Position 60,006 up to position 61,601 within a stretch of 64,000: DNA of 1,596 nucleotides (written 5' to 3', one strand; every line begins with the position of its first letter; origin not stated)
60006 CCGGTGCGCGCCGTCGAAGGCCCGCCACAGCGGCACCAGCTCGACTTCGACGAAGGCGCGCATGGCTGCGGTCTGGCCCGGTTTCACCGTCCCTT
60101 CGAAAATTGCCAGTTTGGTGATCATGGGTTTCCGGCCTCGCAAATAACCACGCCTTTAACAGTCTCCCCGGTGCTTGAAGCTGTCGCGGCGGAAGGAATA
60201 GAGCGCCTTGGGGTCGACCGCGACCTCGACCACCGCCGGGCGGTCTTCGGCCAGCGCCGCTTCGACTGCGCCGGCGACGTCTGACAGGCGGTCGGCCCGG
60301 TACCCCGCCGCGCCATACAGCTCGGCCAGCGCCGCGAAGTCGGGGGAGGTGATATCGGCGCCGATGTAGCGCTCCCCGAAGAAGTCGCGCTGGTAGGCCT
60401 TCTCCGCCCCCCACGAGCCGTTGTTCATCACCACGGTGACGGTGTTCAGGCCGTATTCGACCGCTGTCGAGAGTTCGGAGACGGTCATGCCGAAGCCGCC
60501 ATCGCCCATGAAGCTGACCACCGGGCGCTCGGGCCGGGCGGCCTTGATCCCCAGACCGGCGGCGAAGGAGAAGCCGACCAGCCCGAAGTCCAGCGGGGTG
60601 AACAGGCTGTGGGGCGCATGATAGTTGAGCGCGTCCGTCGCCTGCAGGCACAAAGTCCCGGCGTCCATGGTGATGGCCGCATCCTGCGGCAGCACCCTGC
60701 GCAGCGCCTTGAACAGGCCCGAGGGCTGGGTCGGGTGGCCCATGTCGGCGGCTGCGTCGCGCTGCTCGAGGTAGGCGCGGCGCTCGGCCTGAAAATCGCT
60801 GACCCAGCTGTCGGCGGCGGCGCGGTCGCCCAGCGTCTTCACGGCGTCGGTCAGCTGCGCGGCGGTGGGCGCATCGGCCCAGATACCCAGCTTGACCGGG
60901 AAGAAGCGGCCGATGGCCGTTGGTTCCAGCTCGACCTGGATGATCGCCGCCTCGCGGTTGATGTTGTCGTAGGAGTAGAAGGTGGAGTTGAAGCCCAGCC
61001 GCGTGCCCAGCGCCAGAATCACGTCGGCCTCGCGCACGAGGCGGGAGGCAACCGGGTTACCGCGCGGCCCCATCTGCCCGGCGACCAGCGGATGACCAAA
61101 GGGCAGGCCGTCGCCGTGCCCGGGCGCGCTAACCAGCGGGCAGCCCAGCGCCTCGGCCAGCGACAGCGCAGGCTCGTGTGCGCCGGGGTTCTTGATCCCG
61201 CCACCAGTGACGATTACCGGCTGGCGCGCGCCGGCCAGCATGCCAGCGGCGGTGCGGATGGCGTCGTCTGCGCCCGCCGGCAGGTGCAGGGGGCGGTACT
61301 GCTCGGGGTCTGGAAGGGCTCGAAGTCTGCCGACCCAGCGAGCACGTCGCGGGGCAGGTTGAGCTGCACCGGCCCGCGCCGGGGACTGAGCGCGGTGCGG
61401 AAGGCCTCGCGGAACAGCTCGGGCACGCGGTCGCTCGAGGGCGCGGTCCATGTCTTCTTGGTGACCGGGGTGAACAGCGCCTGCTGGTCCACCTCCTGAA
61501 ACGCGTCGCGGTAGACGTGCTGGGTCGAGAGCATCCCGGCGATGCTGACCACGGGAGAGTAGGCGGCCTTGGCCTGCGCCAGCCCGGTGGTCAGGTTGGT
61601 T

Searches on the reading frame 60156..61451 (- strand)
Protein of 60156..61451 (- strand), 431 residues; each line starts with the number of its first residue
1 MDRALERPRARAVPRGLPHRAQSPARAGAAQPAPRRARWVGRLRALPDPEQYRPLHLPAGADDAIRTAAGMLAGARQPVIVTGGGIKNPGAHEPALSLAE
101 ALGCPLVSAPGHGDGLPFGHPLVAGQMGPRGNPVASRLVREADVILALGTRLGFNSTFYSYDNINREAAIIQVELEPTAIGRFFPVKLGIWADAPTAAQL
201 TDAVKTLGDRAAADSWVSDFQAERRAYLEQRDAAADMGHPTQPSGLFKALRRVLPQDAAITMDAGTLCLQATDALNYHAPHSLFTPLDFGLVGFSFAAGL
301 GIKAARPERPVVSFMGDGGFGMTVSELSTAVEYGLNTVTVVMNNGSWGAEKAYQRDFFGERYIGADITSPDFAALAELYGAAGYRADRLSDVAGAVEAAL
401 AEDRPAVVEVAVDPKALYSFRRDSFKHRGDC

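Call 86: search_protein_families(library=pfam, proteins=[window:60156-61451:-], max_evalue=0.00001)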
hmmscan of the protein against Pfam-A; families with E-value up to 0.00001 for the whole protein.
window:60156-61451:- (431 aa): 2 families
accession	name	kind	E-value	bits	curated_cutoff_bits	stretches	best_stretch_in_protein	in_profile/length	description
PF02775.26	TPP_enzyme_C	-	4.2e-38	130.9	21.9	1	263-410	1-151/151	Thiamine pyrophosphate enzyme, C-terminal TPP binding domain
PF00205.28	TPP_enzyme_M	-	3e-31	108.4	30.4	1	65-198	1-134/137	Thiamine pyrophosphate enzyme, central domain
